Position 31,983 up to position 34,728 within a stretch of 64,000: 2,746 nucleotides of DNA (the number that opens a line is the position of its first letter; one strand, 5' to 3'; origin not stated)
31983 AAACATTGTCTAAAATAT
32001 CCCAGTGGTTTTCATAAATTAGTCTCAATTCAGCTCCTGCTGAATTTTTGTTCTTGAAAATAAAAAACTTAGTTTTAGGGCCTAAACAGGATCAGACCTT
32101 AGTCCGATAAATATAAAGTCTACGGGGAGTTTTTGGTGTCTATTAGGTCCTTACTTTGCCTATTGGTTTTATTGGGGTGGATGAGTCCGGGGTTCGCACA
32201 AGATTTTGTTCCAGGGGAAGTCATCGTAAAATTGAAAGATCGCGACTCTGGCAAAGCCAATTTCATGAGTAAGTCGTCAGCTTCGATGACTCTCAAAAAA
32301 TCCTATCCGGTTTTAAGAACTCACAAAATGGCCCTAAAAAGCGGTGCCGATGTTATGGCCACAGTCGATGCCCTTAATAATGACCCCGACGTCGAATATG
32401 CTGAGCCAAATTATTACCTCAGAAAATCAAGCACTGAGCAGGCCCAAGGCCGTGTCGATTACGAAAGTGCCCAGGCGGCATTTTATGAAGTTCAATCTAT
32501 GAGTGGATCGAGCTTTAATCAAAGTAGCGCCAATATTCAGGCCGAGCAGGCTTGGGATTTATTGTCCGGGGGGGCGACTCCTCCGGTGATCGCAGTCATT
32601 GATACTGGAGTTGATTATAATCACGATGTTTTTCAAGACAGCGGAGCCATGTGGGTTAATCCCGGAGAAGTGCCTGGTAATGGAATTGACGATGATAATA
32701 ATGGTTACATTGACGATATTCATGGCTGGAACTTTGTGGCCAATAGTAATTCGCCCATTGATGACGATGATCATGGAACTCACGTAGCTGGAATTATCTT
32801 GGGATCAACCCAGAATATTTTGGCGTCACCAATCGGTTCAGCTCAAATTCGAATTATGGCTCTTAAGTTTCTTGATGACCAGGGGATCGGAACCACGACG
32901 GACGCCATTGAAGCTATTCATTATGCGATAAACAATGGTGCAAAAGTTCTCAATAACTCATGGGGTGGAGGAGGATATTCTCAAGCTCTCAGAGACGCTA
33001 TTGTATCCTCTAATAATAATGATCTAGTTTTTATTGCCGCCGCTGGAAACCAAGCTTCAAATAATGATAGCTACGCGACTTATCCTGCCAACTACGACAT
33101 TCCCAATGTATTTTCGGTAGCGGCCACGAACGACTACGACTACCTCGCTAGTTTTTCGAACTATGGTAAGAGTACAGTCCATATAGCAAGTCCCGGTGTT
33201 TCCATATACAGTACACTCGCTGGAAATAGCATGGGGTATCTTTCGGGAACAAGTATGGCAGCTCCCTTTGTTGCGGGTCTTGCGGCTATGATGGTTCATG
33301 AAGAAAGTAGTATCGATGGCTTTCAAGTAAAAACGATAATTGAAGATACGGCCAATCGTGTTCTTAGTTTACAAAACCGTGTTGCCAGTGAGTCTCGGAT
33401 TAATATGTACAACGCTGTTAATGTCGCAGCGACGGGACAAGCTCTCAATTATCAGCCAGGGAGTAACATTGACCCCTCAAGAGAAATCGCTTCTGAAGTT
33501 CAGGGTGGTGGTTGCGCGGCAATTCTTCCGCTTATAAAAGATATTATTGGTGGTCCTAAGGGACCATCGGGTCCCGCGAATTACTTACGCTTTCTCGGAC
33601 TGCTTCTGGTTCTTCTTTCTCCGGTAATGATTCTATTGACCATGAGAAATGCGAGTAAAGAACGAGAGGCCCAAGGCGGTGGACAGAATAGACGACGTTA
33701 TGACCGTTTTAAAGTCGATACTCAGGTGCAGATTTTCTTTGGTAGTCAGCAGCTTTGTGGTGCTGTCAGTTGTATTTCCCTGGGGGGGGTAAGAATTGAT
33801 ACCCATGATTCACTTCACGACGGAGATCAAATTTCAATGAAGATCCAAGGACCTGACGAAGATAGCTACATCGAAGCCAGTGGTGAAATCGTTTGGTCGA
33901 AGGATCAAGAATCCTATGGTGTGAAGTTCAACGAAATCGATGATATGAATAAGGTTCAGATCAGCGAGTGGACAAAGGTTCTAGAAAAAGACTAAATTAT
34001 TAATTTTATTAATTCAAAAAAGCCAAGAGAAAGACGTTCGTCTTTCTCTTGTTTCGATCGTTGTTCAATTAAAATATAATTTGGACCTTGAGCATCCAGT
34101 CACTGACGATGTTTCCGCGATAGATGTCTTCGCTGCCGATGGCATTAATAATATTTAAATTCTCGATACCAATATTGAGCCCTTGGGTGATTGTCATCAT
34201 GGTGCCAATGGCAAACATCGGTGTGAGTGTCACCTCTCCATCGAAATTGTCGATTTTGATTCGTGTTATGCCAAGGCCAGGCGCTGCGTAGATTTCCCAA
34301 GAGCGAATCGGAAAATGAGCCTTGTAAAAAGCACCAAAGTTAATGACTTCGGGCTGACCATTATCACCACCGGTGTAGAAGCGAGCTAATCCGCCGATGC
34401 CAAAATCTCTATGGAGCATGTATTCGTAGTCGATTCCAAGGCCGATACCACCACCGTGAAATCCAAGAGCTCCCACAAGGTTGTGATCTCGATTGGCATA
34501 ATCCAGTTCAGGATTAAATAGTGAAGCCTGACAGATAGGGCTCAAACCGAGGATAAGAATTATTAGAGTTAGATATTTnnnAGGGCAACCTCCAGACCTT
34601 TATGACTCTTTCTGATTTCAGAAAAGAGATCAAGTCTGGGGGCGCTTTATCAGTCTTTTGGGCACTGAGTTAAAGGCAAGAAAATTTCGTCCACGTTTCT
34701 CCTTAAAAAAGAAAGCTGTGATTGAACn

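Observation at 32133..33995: Extracytoplasmic subtilase linked through a sorting-signal-like TM helix to a cytoplasmic PilZ domain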

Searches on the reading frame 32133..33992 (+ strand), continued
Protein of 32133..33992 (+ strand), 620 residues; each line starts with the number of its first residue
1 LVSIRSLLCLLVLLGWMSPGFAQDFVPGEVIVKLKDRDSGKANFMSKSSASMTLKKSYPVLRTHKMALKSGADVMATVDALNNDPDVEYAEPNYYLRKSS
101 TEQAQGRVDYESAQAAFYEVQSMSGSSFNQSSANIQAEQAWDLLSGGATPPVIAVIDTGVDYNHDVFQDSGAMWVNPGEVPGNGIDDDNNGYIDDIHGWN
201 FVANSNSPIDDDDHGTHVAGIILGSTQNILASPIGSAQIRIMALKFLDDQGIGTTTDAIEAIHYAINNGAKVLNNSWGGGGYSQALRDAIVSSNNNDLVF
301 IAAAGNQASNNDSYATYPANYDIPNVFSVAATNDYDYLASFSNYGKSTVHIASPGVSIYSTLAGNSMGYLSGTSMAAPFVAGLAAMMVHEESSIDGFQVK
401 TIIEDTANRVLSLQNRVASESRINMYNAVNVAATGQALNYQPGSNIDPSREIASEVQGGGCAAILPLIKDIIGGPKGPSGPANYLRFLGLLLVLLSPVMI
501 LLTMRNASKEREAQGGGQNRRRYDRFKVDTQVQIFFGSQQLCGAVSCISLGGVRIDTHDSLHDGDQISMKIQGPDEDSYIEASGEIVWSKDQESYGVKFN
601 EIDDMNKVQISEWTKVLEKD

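Call 52: search_solved_structures(query=window:32133-33992:+, max_evalue=1e-10)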
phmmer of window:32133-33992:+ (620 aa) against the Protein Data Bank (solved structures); distinct sequences matched with E-value up to 1e-10: 127 (the best 60 are shown).
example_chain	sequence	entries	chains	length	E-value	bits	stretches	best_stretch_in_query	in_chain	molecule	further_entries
3vv3_A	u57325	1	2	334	9.1e-68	232.6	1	125-429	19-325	Deseasin MCP-01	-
1dbi_A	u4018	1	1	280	5.3e-45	157.4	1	196-430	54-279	AK.1 SERINE PROTEASE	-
1thm_A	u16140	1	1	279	3.4e-36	128.3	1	196-430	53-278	THERMITASE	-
1tec_E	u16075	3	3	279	1.5e-35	126.1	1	196-430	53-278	THERMITASE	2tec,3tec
4lvn_A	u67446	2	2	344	2e-35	125.8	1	152-433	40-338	Subtilisin-like serine protease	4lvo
4tr2_A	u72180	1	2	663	4.4e-35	124.6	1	138-440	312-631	Subtilisin-like 1 serine protease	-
8qke_A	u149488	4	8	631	6.8e-35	124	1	138-440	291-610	subtilisin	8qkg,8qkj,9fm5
8pol_A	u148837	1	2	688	7.3e-35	123.9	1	152-436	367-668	Subtilisin-like protease 1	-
8coy_A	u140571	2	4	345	1.7e-34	122.7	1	138-440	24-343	subtilisin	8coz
8cp0_A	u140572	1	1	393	2e-34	122.5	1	138-440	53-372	subtilisin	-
1aqn_A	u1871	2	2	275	1.3e-29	106.6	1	184-409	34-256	SUBTILISIN 8324 | SUBTILISIN BPN'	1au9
1ak9_A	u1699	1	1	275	1.3e-29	106.6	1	184-409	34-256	SUBTILISIN 8321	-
1sbi_A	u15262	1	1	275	3e-29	105.4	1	183-409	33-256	SUBTILISIN 8397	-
1s01_A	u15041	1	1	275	3e-29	105.3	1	183-409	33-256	Subtilisin BPN'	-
5gl8_A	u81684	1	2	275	6.4e-29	104.3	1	183-408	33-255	Subtilisin NAT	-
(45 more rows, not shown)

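Call 55: fold_search(model_id=the predicted structure, library=pdb)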
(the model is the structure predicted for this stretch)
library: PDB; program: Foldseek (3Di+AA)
matches with E <= 10: 913; with E <= 0.001: 340
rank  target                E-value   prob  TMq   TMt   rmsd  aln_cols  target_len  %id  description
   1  3vv3_A                3.2e-31  1.00  0.46  0.85   2.1       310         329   41  Crystal structure of deseasin MCP-01 from Pseudoalteromonas sp. SM9913 (released 2013-08-07)
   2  8pol_B                1.0e-27  1.00  0.52  0.67   6.5       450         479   25  Crystal structure of Plasmodium falciparum Sub1 protease (released 2024-03-06)
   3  4tr2_B                4.8e-27  1.00  0.52  0.67   6.1       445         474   24  Crystal structure of PvSUB1 (released 2014-09-17)
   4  8pol_A                6.0e-27  1.00  0.53  0.68   6.1       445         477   25  Crystal structure of Plasmodium falciparum Sub1 protease (released 2024-03-06)
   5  4tr2_A                1.0e-26  1.00  0.54  0.70   5.6       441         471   25  Crystal structure of PvSUB1 (released 2014-09-17)
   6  3whi_B                2.1e-26  1.00  0.45  0.76   7.0       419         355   27  Crystal structure of unautoprocessed form of IS1-inserted Pro-subtilisin E (released 2013-12-25)
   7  3whi_A                4.0e-24  1.00  0.48  0.81   5.2       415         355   28  Crystal structure of unautoprocessed form of IS1-inserted Pro-subtilisin E (released 2013-12-25)
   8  4lvn_A                1.9e-23  1.00  0.46  0.82   3.1       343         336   31  Crystal structure of PfSUB1-prodomain-NIMP.M7 Fab complex (released 2014-05-07)
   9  8coz_B                2.2e-23  1.00  0.45  0.80   3.1       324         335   28  Structure of the catalytic domain of P. vivax Sub1 (triclinic crystal form) (released 2023-07-19)
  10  9fm5_A                3.2e-23  1.00  0.44  0.78   3.0       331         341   28  PvSub1 Catalytic Domain in Complex with Peptidomimetic Inhibitor (AL-97) (released 2025-02-05)
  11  8qkj_A                3.4e-23  1.00  0.44  0.79   3.4       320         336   29  PvSub1 Catalytic Domain in Complex with Peptidomimetic Inhibitor (MAM-133) (released 2024-03-20)
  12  8coz_A                4.5e-23  1.00  0.45  0.80   3.0       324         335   29  Structure of the catalytic domain of P. vivax Sub1 (triclinic crystal form) (released 2023-07-19)
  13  1tec_E                4.7e-23  1.00  0.39  0.85   3.1       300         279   35  CRYSTALLOGRAPHIC REFINEMENT BY INCORPORATION OF MOLECULAR DYNAMICS. THE THERMOSTABLE SERINE PROTEASE THERMITASE COMPLE (released 1989-10-15)
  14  8qke_A                6.0e-23  1.00  0.45  0.82   2.4       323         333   29  PvSub1 Catalytic Domain in Complex with Peptidomimetic Inhibitor (MH-13) (released 2024-03-20)
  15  8coy_B                6.0e-23  1.00  0.44  0.80   3.0       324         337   29  Structure of the catalytic domain of P. vivax Sub1 (triclinic crystal form) in complex with inhibitor (released 2023-07-19)
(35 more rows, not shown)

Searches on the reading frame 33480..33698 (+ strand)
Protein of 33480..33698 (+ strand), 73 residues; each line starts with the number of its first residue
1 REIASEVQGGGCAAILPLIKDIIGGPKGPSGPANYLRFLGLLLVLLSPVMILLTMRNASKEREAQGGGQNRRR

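Call 21: search_protein_families(library=ncbifam, proteins=[window:33483-33680:+], max_evalue=10)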
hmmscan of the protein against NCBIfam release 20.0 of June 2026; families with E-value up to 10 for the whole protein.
window:33483-33680:+ (66 aa): 0 families

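Call 63: search_protein_families(library=ncbifam, proteins=[window:33480-33698:+], max_evalue=10)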
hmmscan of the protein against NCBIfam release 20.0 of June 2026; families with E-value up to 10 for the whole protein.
seq(73 aa): 0 families

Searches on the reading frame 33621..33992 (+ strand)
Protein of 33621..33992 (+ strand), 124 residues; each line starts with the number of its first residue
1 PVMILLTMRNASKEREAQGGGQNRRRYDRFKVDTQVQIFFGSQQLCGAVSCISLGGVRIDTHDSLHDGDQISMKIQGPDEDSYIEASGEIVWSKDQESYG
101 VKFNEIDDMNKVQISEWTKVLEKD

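Call 3: search_protein_families(library=pfam, proteins=[window:33621-33992:+], max_evalue=1)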
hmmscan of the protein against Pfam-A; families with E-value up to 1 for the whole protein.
window:33621-33992:+ (124 aa): 1 family
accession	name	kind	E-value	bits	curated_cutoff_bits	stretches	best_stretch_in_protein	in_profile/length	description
PF07238.19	PilZ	-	3e-16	60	22.5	1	23-117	1-99/102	PilZ domain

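Call 4: search_protein_families(library=ncbifam, proteins=[window:33621-33992:+], max_evalue=1)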
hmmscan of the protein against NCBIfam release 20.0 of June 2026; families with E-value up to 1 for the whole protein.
window:33621-33992:+ (124 aa): 3 families
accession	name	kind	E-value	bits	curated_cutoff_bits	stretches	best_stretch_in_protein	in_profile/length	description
TIGR02266.1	gmx_TIGR02266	paralog_domain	8.6e-09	35.5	68.7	1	31-116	3-93/96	TIGR02266 family protein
NF047488.1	Sig54regLEPBII2431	equivalog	0.045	14.1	175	1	49-105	35-96/112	LEPBI_I2431 family sigma-54 regulated protein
TIGR03030.1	CelA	equivalog_domain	0.17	9.9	699.1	1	22-78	567-629/714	UDP-forming cellulose synthase catalytic subunit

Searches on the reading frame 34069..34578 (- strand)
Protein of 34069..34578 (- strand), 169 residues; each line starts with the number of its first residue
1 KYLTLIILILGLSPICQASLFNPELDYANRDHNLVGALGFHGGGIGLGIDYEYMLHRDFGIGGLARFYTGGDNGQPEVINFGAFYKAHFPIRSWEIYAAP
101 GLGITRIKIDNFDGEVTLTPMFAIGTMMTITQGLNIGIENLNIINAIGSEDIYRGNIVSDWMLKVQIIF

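Call 20: search_protein_families(library=pfam, proteins=[window:34069-34578:-], max_evalue=0.01)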
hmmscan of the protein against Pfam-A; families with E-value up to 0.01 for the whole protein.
window:34069-34578:- (169 aa): 1 family
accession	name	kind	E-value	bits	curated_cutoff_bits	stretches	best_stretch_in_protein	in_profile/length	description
PF13505.12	OMP_b-brl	-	0.00018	22.2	28.7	1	44-139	43-149/175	Outer membrane protein beta-barrel domain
